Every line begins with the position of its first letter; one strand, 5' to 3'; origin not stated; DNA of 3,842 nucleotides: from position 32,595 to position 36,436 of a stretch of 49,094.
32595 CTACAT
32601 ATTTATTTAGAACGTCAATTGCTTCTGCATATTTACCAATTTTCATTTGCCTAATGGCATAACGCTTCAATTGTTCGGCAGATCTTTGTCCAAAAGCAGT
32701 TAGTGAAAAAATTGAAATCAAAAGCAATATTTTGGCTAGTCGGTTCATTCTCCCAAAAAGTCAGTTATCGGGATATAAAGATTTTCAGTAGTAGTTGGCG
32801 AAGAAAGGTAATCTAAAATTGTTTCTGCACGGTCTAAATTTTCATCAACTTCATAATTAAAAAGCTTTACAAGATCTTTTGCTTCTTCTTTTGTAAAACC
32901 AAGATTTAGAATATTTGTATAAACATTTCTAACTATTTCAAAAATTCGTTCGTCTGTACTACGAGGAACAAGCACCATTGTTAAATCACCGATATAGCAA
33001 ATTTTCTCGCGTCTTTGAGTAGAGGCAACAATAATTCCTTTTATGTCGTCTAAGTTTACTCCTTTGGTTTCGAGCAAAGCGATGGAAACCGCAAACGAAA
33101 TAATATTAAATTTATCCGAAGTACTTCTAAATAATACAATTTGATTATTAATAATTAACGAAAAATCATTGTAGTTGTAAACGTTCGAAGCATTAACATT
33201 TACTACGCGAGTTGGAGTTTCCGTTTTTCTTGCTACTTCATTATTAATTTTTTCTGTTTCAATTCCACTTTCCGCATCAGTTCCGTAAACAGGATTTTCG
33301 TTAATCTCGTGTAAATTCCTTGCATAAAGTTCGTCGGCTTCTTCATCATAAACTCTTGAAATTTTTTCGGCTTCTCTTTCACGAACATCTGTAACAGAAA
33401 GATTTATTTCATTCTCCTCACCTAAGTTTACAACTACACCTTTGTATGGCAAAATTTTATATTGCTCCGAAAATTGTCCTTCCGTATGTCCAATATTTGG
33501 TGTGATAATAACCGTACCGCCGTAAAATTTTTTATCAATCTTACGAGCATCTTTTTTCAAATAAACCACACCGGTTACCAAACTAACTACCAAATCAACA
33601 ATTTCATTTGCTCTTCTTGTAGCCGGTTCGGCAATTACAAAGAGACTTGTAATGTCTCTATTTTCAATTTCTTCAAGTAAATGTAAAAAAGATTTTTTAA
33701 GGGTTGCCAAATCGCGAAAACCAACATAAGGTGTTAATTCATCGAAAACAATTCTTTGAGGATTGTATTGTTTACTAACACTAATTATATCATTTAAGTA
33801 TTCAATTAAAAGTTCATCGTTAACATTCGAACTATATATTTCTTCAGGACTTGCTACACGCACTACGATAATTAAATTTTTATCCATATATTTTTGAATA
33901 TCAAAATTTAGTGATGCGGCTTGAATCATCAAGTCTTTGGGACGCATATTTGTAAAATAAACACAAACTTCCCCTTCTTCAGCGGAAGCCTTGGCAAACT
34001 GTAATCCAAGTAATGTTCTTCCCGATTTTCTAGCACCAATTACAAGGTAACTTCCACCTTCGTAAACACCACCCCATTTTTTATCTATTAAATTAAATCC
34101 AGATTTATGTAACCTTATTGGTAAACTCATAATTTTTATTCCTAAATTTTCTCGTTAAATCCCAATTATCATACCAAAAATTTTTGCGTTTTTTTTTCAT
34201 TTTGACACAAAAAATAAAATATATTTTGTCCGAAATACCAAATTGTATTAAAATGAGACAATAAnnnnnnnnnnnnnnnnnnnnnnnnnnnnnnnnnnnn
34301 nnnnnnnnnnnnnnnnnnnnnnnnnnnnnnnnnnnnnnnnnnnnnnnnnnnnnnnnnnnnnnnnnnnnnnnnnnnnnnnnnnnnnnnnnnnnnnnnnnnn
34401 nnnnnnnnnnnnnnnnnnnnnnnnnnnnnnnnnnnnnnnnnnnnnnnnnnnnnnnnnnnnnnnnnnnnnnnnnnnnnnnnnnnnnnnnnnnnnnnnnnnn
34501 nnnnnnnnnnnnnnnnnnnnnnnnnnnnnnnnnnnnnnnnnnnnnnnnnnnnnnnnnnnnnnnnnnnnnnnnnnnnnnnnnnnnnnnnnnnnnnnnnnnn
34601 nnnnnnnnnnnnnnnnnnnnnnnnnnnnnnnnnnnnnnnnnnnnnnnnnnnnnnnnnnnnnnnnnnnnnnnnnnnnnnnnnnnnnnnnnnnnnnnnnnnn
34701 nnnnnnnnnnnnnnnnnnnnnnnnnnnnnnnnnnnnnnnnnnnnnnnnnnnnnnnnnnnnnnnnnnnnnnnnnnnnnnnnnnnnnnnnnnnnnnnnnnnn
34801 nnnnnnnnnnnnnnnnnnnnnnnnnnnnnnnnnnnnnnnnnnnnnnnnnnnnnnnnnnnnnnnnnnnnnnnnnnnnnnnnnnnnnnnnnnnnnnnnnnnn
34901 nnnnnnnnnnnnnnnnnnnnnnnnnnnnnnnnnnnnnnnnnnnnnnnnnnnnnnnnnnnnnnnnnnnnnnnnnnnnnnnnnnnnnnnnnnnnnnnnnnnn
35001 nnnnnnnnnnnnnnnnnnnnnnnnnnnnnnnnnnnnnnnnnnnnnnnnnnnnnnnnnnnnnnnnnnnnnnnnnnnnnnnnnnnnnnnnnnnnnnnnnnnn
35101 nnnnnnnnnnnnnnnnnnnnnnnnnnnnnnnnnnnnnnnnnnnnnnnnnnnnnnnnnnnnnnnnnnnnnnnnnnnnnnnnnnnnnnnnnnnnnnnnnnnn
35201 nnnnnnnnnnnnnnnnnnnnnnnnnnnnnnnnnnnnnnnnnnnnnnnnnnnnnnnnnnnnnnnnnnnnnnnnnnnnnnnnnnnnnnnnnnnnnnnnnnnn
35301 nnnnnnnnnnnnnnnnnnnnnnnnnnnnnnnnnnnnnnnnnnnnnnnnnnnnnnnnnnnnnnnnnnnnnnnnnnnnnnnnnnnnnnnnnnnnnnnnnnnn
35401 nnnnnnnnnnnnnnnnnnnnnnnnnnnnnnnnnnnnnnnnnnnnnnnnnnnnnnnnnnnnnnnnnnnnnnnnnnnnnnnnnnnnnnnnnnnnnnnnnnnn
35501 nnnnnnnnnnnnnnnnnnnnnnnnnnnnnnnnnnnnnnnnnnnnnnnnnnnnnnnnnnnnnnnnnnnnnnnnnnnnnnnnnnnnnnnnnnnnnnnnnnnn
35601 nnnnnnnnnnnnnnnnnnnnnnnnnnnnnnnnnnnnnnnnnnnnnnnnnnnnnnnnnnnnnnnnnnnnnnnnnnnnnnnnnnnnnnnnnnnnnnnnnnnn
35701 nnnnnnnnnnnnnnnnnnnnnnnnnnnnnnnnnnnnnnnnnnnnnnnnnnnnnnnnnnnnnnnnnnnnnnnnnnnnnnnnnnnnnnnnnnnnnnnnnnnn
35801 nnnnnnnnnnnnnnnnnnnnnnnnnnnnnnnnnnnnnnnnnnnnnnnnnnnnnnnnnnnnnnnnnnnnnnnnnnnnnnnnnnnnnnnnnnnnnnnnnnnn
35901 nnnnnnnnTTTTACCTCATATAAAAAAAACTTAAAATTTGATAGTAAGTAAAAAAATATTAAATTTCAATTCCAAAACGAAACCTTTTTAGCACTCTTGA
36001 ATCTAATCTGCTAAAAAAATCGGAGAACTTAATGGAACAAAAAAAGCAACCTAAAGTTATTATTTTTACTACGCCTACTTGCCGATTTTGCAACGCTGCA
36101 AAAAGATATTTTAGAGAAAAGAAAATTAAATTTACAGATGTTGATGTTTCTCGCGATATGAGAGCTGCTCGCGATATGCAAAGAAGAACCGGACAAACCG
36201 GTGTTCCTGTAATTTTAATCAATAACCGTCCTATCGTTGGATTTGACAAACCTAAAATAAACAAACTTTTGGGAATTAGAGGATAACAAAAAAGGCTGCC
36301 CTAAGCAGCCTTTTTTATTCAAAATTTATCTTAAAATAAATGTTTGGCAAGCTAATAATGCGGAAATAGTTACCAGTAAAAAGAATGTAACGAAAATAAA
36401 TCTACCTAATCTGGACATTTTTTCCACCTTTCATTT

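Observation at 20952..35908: Non-canonical synthase-dependent exopolysaccharide secretion locus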

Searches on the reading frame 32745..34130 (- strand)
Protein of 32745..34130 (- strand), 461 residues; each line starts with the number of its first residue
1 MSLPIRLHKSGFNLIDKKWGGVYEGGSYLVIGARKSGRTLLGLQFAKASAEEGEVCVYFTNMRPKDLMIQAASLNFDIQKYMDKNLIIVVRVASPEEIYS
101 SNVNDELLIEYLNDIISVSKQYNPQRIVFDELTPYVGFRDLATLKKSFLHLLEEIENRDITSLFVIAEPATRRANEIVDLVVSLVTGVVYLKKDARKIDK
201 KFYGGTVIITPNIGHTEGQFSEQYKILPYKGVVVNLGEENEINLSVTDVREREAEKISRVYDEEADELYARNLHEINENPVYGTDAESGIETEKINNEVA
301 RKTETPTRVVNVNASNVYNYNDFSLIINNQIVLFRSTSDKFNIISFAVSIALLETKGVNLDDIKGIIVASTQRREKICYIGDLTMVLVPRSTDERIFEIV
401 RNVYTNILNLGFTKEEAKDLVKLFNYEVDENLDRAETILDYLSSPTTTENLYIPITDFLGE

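Call 4: search_protein_families(library=pfam, proteins=[window:32745-34130:-], max_evalue=0.01)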
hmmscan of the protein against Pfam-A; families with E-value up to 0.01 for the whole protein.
window:32745-34130:- (461 aa): 3 families
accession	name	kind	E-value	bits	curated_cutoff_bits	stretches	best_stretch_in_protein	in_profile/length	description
PF06745.19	ATPase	-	6e-24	85.1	26.6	1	10-196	3-192/231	KaiC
PF01637.24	ATPase_2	-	0.00054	20.3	33.2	1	28-161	23-149/225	ATPase domain predominantly from Archaea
PF05309.16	TraE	-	0.0041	17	24.8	1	90-168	52-132/182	TraE protein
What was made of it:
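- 32745..34130 (-): Cytoplasmic single-domain KaiC/RecA-like protein with a degenerate Walker A, a disordered linker (about residues 230-311) and a ~145-aa C-terminal alpha/beta domain of unknown family. Pfam KaiC at 6e-24 (call 4).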

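Call 6: search_protein_families(library=ncbifam, proteins=[window:32745-34130:-], max_evalue=0.01)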
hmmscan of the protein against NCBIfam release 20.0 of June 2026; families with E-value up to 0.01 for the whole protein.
window:32745-34130:- (461 aa): 7 families
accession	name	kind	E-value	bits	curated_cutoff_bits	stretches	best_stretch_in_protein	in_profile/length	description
NF006799.0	PRK09302.1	equivalog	1.4e-13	50.2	408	1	10-187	257-427/515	circadian clock protein KaiC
TIGR03881.1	KaiC_arch_4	hypoth_equivalog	3.5e-11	43.3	247.8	1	15-163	10-161/231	KaiC domain-containing protein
TIGR03880.1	KaiC_arch_3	hypoth_equivalog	3.9e-10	39.7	249.45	1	20-191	11-176/224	KaiC domain-containing protein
TIGR03878.1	thermo_KaiC_2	hypoth_equivalog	5.8e-07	29.1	232.2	1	15-165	26-172/259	KaiC domain-containing protein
TIGR02655.1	circ_KaiC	equivalog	8.8e-07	27.9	546.25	1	11-162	9-160/484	circadian clock protein KaiC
NF052589.1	ArlH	equivalog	7.6e-06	25.8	215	1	15-138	9-130/229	archaellum protein ArlH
NF004629.0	PRK05973.1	equivalog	0.0019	17.2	156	1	25-83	63-123/237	DNA helicase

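Call 21: find_homologous_proteins(query=window:32745-34130:-, max_evalue=0.001)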
Query window:32745-34130:- (461 aa): 779 proteins with E <= 0.001 among 8000 candidates; the best 120 are listed.
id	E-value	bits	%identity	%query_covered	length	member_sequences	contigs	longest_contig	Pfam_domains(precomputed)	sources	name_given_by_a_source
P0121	1.5e-296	1001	100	100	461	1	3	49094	PF06745.20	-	-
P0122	5.2e-215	732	73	100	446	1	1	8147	PF06745.20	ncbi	-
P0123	1.2e-212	725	72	99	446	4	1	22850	PF06745.20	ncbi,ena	-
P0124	4.1e-202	690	68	100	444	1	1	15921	PF06745.20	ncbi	-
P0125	2.2e-200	684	69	100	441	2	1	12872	PF06745.20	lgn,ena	-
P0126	1.9e-197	674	68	100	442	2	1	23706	PF06745.20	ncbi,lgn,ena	-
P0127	5.4e-170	584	59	100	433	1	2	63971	PF06745.20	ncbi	-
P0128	2.4e-168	579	60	100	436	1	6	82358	PF06745.20,PF05309.17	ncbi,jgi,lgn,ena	-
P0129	7.1e-168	577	59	100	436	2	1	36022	PF06745.20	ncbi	-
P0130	9.6e-168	577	59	100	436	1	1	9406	PF06745.20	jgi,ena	-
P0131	1.4e-166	573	58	100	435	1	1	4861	PF06745.20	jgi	jgi:KaiC/GvpD/RAD55 family RecA-like ATPase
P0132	3.1e-166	572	59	100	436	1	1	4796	PF06745.20,PF05309.17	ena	-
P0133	3.2e-166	572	58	100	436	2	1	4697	PF06745.20,PF05309.17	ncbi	-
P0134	5.8e-165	567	59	100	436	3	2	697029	PF06745.20,PF05309.17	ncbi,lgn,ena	-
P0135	1.2e-164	566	59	100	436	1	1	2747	PF06745.20,PF05309.17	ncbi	-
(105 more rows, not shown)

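Call 34: predict_structure(alignment_id=A2)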
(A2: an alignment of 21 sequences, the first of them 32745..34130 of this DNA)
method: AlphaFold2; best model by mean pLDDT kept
length: 461 residues; sequences in the alignment: 21
mean_pLDDT: 74.8   pTM: 0.49
mean pLDDT of the five models: 74.8, 74.1, 72.1, 71.1, 71.0
residues with pLDDT >= 90: 120; 70-90: 209; 50-70: 48; < 50: 84
segments of 3 or more residues with pLDDT < 50: 230-311
pLDDT, mean of each block of 10 residues (from residue 1): 70 83 91 85 93 94 88 89 93 67 73 85 93 69 89 90 90 85 90 73 75 69 68 33 31 29 31 33 32 33 36 71 89 84 92 85 89 88 91 91 92 88 87 79 71 87 59
secondary structure, 60 per line:
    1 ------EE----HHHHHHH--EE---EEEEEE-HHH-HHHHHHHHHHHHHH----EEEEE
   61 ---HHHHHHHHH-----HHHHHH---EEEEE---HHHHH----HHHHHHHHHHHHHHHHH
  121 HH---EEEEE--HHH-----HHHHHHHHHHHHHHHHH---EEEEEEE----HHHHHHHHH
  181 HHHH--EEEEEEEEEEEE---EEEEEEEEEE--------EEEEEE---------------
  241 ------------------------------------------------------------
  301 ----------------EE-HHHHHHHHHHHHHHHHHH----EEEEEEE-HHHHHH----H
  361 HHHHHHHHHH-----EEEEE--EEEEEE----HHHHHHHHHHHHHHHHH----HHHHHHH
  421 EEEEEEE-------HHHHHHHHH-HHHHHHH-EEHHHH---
elements in order: H13-19 E27-32 H38-51 E56-60 H64-72 H78-83 E87-91 H95-99 H104-122 E126-130 H141-157 E161-167 H172-184 E187-198 E202-211 E220-225 H320-337 E342-348 H350-355 H360-370 E376-380 E383-388 H393-409 H414-420 E421-427 H435-443 H445-451 H455-458
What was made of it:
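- Tried and rejected: The AF2 secondary-structure order (alpha-beta-alpha-alpha-beta-beta-alpha-alpha-beta-alpha) is compatible with this (call 34).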

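Call 38: fold_search(model_id=the predicted structure, library=pdb)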
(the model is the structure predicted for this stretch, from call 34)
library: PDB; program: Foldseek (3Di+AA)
matches with E <= 10: 1929; with E <= 0.001: 1181
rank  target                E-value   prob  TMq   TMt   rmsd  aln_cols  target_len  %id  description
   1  8fwj_A                1.2e-13  1.00  0.37  0.32   7.4       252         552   19  Structure of dodecameric KaiC-RS-S413E/S414E complexed with KaiB-RS solved by cryo-EM (released 2023-03-22)
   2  8zn5_B                2.6e-13  1.00  0.37  0.37   4.0       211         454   21  Crystal Structure of Designed Clock Protein KaiC (released 2025-04-16)
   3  7s65_B                2.7e-13  1.00  0.39  0.39   3.9       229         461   19  Compressed conformation of nighttime state KaiC (released 2021-09-22)
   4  7s65_C                3.8e-13  1.00  0.38  0.38   4.9       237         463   20  Compressed conformation of nighttime state KaiC (released 2021-09-22)
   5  2zts_A                4.3e-13  1.00  0.38  0.76   3.6       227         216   24  Crystal structure of KaiC-like protein PH0186 from hyperthermophilic archaea Pyrococcus horikoshii OT3 (released 2009-03-24)
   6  7s65_A                5.4e-13  1.00  0.39  0.39   4.6       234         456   20  Compressed conformation of nighttime state KaiC (released 2021-09-22)
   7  7s66_A                6.4e-13  1.00  0.40  0.38   4.8       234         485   20  Extended conformation of nighttime state KaiC (released 2021-09-22)
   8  8db3_B                6.8e-13  1.00  0.37  0.39   4.1       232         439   20  Crystal structure of KaiC with truncated C-terminal coiled-coil domain (released 2023-03-22)
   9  4yds                  7.6e-13  1.00  0.41  0.79   3.0       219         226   19  FlaH from Sulfolobus acidocaldarius with ATP and Mg-Ion (released 2015-11-11)
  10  8dba_B                9.0e-13  1.00  0.38  0.35   5.9       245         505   20  Crystal structure of dodecameric KaiC (released 2023-03-22)
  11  2zts_C                1.0e-12  1.00  0.38  0.73   5.5       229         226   24  Crystal structure of KaiC-like protein PH0186 from hyperthermophilic archaea Pyrococcus horikoshii OT3 (released 2009-03-24)
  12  8zn7_C                1.1e-12  1.00  0.38  0.38   3.7       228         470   17  Crystal Structure of Designed Clock Protein KaiC (released 2025-04-16)
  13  7s67_A                1.2e-12  1.00  0.40  0.39   4.6       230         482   21  Extended conformation of daytime state KaiC (released 2021-09-22)
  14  8fwi_A                1.3e-12  1.00  0.36  0.31   7.2       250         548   19  Structure of dodecameric KaiC-RS-S413E/S414E solved by cryo-EM (released 2023-03-22)
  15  8zn7_F                1.4e-12  1.00  0.37  0.37   5.2       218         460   19  Crystal Structure of Designed Clock Protein KaiC (released 2025-04-16)
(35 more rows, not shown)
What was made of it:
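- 32745..34130 (-): In the AF2 model (pLDDT 75) the N-domain matches KaiC, FlaH and PH0186 (calls 34, 38).
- On KaiC/RecA-like ATPases: The fold is KaiC-like (call 38).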

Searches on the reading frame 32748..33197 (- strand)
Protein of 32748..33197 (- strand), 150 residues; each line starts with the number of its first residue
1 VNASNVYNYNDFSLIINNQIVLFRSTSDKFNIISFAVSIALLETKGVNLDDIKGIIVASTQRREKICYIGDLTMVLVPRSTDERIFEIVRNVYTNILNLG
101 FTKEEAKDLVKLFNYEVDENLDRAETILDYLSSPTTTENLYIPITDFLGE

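Call 60: search_protein_families(library=pfam, proteins=[window:32748-33197:-], max_evalue=10)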
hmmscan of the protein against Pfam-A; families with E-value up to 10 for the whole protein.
window:32748-33197:- (150 aa): 1 family
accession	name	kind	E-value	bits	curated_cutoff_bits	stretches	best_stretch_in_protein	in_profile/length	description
PF12451.13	VPS11_C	-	0.15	12.7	25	1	103-132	11-40/45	Vacuolar protein sorting protein 11 C terminal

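Call 65: search_solved_structures(query=A5, max_evalue=10, show_alignments=3)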
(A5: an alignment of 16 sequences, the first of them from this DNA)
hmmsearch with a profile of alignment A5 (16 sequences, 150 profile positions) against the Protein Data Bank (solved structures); distinct sequences matched with E-value up to 10: 1.
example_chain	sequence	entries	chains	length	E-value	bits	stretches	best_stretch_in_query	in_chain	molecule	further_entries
8vl3_A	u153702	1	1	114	0.3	14.4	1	69-117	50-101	De novo designed protein F3 parent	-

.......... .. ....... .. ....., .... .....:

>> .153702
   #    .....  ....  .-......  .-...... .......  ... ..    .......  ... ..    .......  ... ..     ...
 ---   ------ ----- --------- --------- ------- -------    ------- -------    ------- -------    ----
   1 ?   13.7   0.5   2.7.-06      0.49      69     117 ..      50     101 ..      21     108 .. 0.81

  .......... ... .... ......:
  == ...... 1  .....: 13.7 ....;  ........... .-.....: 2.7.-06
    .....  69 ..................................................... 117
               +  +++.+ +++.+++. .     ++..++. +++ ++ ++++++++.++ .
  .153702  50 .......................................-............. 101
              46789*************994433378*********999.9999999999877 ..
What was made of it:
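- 32745..34130 (-): The C-domain has no Pfam or PDB match (calls 60, 65).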

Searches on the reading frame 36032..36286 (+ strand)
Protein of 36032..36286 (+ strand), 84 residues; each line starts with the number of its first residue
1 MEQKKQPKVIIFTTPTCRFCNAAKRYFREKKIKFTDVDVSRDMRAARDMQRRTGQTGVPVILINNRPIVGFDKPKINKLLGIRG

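Call 84: search_protein_families(library=pfam, proteins=[window:36032-36286:+], max_evalue=0.00001)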
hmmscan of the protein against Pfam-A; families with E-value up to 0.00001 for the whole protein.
window:36032-36286:+ (84 aa): 1 family
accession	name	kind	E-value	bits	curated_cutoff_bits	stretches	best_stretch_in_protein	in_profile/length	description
PF00462.30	Glutaredoxin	-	2.2e-18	66.6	22.9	1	9-66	1-58/60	Glutaredoxin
